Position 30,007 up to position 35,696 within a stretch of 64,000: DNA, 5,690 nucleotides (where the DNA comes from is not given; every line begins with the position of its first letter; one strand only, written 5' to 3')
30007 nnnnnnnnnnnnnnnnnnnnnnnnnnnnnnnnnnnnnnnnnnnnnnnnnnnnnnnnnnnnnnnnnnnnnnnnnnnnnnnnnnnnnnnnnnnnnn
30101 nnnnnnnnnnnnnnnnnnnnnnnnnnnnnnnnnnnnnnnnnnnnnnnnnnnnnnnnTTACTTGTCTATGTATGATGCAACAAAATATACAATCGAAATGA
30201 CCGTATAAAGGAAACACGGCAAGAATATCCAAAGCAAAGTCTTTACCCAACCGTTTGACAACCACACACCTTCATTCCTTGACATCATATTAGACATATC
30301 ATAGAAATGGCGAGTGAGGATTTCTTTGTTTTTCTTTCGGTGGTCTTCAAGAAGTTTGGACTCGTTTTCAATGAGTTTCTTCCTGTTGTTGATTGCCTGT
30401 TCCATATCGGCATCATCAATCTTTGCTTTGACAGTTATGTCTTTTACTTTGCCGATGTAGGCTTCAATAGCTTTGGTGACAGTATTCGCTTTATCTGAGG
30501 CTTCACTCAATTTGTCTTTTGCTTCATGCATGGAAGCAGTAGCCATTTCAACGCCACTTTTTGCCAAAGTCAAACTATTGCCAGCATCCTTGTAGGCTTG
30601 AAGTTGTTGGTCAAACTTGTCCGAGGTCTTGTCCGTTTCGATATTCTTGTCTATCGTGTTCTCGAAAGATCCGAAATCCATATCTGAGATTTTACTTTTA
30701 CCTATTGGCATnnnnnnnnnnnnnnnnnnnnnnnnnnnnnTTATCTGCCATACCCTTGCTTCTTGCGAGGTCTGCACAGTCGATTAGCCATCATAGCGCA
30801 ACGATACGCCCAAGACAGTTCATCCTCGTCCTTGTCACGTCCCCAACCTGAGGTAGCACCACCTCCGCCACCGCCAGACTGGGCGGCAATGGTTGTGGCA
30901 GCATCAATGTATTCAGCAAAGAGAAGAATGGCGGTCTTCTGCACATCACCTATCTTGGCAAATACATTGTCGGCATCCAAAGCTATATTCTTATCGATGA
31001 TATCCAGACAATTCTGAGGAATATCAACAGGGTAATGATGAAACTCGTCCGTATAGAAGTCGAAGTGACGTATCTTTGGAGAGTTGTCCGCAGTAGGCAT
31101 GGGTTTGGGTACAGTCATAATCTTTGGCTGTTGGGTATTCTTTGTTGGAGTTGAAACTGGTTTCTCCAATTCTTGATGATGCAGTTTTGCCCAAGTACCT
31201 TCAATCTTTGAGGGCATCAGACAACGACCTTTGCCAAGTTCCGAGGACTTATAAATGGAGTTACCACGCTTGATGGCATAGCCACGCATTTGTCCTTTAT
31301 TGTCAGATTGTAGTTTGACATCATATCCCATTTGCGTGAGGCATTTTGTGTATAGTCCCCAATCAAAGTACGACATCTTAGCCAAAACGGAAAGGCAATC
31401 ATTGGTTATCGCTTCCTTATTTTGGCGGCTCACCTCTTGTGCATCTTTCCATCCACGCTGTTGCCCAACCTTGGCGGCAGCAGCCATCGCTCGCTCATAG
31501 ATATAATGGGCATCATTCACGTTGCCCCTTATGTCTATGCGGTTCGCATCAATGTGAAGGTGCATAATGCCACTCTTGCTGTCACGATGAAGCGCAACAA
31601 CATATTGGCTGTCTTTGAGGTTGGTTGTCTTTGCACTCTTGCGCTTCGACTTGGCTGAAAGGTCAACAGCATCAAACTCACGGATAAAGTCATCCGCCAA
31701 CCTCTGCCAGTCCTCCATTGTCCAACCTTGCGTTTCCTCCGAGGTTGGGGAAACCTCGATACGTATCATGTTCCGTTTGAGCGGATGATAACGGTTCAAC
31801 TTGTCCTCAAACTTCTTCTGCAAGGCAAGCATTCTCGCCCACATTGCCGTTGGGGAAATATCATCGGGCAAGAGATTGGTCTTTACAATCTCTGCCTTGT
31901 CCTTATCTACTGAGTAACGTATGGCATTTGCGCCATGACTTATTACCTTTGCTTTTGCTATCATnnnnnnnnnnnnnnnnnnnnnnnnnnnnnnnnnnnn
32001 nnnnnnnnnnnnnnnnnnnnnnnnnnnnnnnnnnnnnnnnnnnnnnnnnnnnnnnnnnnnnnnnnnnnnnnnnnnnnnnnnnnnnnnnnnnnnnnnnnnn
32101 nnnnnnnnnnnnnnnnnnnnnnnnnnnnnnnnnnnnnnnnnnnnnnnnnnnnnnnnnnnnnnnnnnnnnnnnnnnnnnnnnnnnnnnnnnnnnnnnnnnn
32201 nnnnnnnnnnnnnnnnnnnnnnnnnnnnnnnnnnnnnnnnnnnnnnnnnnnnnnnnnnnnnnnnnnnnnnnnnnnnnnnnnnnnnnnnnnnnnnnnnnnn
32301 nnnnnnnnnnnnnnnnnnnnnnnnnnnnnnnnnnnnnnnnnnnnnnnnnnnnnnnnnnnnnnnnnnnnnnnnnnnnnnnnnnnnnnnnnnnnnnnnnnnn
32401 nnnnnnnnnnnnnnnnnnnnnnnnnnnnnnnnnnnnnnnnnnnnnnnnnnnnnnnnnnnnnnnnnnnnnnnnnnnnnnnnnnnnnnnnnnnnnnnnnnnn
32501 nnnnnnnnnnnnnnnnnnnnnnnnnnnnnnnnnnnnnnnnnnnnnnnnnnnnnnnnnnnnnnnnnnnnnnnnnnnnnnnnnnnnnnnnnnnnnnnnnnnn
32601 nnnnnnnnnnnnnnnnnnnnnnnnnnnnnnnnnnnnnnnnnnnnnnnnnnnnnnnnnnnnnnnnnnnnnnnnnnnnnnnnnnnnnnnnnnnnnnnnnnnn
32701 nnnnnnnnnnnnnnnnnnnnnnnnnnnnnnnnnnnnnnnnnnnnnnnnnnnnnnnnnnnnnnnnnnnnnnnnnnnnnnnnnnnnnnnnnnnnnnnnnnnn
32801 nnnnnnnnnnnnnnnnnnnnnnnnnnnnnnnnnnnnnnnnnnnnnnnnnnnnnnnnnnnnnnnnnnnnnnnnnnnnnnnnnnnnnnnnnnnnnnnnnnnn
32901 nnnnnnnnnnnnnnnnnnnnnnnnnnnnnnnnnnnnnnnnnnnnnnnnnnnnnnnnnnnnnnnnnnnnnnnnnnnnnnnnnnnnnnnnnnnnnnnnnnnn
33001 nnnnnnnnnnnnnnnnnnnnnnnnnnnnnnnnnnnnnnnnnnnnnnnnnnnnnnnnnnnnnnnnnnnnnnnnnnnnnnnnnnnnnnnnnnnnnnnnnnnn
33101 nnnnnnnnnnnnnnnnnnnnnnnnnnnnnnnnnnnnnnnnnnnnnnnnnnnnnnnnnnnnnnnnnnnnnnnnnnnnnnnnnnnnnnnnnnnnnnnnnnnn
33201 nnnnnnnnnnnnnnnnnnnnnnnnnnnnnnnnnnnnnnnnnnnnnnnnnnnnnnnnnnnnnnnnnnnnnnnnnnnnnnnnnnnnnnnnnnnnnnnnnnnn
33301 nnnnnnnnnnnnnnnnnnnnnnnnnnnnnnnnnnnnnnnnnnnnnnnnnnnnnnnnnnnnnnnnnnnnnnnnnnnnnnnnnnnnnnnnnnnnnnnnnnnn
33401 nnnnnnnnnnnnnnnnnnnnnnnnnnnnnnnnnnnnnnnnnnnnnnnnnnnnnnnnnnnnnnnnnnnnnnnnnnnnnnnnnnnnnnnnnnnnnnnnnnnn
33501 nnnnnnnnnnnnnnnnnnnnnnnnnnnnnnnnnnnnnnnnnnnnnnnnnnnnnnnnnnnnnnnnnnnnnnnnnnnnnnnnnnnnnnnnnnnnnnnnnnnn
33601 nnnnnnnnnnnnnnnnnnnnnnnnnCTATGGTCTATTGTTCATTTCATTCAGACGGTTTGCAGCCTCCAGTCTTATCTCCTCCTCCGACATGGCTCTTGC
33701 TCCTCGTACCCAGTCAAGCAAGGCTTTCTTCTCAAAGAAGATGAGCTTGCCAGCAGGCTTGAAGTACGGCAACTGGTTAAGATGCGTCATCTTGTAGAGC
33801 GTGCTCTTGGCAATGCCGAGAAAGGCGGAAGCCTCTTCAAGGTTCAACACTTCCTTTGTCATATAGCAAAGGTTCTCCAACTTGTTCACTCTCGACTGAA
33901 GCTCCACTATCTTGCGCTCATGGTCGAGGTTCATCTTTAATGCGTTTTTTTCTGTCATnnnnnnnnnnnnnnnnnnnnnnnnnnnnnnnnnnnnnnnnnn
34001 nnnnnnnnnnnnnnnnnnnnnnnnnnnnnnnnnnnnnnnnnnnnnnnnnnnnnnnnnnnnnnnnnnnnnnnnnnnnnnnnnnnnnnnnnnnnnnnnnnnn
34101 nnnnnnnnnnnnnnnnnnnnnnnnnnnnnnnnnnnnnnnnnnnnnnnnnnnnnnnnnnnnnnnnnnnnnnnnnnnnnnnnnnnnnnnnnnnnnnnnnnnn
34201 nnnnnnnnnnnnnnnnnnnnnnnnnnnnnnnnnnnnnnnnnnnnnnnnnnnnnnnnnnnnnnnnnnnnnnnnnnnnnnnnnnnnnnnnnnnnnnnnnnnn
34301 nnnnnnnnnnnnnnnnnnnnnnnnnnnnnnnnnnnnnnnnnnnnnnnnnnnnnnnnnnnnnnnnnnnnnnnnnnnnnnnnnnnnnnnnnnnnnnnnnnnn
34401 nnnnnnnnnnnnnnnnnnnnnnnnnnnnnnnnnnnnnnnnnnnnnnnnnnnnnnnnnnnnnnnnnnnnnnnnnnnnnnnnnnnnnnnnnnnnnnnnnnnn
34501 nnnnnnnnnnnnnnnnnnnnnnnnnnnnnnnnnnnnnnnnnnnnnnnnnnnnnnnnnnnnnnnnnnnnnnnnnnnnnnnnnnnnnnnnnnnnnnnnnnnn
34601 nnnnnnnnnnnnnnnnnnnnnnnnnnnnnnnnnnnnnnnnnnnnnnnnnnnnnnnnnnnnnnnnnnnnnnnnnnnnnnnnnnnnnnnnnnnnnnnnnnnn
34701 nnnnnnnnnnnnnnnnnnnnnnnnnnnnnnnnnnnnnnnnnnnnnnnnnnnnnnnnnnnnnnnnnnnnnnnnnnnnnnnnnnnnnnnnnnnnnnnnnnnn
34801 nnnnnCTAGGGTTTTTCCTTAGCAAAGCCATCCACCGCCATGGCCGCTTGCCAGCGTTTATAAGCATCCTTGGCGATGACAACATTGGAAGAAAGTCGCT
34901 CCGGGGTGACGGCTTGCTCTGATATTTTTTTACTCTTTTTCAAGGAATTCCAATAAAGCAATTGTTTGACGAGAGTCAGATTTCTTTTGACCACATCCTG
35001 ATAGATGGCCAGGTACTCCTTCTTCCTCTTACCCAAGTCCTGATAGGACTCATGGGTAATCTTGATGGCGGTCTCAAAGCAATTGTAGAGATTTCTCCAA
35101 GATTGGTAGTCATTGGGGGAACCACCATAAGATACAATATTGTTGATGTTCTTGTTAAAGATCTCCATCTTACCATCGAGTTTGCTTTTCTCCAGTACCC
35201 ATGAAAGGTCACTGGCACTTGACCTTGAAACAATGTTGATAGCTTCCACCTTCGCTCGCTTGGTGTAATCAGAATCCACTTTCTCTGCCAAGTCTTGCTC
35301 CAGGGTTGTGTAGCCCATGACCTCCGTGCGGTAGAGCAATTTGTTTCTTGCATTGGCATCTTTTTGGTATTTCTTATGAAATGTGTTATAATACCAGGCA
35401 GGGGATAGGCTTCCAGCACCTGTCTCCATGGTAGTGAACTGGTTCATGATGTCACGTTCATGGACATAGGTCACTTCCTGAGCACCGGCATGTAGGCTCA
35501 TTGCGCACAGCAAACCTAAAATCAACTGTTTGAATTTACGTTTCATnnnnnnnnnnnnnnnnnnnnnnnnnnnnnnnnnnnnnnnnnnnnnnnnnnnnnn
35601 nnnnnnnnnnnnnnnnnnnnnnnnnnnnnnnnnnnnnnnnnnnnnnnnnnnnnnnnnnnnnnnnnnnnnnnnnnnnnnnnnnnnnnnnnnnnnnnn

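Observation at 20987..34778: IME-B is flanked by a perfect 15-bp direct repeat, and its removal restores one long traJ reading frame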

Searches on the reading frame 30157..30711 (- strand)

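Call 9: search_protein_families(library=pfam, proteins=[window:30157-30711:-], max_evalue=0.01)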
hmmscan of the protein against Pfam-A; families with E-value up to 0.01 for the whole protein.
window:30157-30711:- (184 aa): 1 family
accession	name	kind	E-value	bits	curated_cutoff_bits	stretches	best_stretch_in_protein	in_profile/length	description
PF04740.18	LXG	-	0.00095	19.5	26.5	1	31-142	71-182/202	LXG domain of WXG superfamily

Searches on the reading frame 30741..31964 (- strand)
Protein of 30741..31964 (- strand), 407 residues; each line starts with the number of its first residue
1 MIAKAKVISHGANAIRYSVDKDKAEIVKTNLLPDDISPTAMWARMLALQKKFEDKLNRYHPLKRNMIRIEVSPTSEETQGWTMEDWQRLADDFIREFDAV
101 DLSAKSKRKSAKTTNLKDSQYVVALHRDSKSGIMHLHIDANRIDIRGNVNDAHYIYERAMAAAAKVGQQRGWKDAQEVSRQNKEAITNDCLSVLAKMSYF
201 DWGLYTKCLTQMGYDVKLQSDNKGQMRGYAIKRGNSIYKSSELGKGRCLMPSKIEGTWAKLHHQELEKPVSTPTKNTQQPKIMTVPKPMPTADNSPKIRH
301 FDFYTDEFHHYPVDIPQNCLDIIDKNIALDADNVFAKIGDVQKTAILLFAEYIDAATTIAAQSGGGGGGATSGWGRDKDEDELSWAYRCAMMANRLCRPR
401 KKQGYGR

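Call 9: search_protein_families(library=pfam, proteins=[window:30741-31964:-], max_evalue=0.01)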
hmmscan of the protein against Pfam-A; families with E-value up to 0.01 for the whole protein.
window:30741-31964:- (407 aa): 1 family
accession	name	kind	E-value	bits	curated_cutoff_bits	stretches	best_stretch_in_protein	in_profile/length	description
PF03432.20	Relaxase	-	3.6e-09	37.4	24.6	1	22-172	9-132/132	MobA/VirD2-like, nuclease domain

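Call 30: search_protein_families(library=ncbifam, proteins=[window:30741-31964:-], max_evalue=1)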
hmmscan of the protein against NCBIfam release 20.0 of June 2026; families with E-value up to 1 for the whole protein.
window:30741-31964:- (407 aa): 3 families
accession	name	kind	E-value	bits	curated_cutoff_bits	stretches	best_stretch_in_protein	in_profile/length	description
NF041420.1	MbpB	equivalog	7.9e-32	110.8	400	1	1-270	1-251/260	mobilization protein MbpB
NF041893.1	TraI_MobP_relax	equivalog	1.3e-06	27.7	250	1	107-184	93-169/502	TraI/MobA(P) family conjugative relaxase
NF041325.1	Bacteroid_MobB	subfamily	5.4e-05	22.4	400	1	120-184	101-163/420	conjugal transfer protein MobB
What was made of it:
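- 30741..31964 (-): Relaxase (MobA/VirD2 nuclease domain; MbpB-like). Calls 9, 30.
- On Duo-tyrosine-integrase IMEs of Prevotella (MTnPi1-3 type): The relaxase at 30741-31964 matches PF03432 and is MbpB-like (calls 9, 30).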

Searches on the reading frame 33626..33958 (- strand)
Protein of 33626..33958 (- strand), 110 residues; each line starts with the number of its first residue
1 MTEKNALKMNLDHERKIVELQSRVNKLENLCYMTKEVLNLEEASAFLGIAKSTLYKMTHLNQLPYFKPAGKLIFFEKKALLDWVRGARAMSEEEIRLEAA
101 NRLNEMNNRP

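Call 10: search_protein_families(library=pfam, proteins=[window:33626-33958:-], max_evalue=0.01)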
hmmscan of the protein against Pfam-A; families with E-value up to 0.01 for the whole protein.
window:33626-33958:- (110 aa): 1 family
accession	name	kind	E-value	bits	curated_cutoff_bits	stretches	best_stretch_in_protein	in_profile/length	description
PF12728.13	HTH_17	-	3.3e-10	40.5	27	1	38-86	2-49/51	Helix-turn-helix domain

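Call 30: search_protein_families(library=ncbifam, proteins=[window:33626-33958:-], max_evalue=1)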
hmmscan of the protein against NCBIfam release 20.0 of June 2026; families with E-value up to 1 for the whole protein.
window:33626-33958:- (110 aa): 4 families
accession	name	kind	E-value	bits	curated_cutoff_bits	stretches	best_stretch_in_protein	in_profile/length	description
NF047737.1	antiphage_MADS1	equivalog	8.1e-08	32.4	80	1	36-84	2-49/49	methylation-associated defense system helix-turn-helix domain-containing protein MAD1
TIGR01764.1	excise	domain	1.1e-07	32.1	28.8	1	41-84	5-47/49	excisionase family DNA-binding protein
NF040881.1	PTS_reg_TmaR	equivalog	0.033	14.2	170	1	3-48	21-67/103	PTS system regulator TmaR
NF003844.0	PRK05423.1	equivalog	0.047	13.5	122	1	3-45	21-64/110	DUF496 family protein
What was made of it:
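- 33626..33958 (-): Excisionase-like HTH_17 protein (TIGR01764, 32.1 bits, above the 28.8 cutoff). Calls 10, 30.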

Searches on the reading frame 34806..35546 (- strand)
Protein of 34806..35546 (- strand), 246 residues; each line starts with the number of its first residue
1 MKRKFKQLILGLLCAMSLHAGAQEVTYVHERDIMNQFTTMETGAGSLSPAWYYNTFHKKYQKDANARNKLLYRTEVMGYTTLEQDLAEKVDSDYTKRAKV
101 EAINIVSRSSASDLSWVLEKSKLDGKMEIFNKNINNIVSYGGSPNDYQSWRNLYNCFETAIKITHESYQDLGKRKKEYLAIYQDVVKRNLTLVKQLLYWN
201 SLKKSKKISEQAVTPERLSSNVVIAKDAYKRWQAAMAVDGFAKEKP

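Call 10: search_protein_families(library=pfam, proteins=[window:34806-35546:-], max_evalue=0.01)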
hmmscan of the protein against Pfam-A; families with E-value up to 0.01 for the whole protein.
window:34806-35546:- (246 aa): 2 families
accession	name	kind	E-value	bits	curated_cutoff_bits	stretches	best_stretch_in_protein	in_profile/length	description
PF16464.10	DUF5045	-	9.1e-23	80.8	29.9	1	22-104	1-83/85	Domain of unknown function (DUF5045)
PF08988.15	T3SS_needle_E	-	0.007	17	22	0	133-170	29-66/67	Type III secretion system, cytoplasmic E component of needle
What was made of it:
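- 34806..35546 (-): Upstream DUF5045 secreted-protein gene of the ICE tra operon. Call 10.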

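Call 30: search_protein_families(library=ncbifam, proteins=[window:34806-35546:-], max_evalue=1)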
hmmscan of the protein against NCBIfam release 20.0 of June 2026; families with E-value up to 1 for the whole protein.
window:34806-35546:- (246 aa): 1 family
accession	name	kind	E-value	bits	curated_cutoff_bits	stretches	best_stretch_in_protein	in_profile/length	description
TIGR02501.1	type_III_yscE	equivalog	0.024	15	38.25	1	133-168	28-63/67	EscE/YscE/SsaE family type III secretion system needle protein co-chaperone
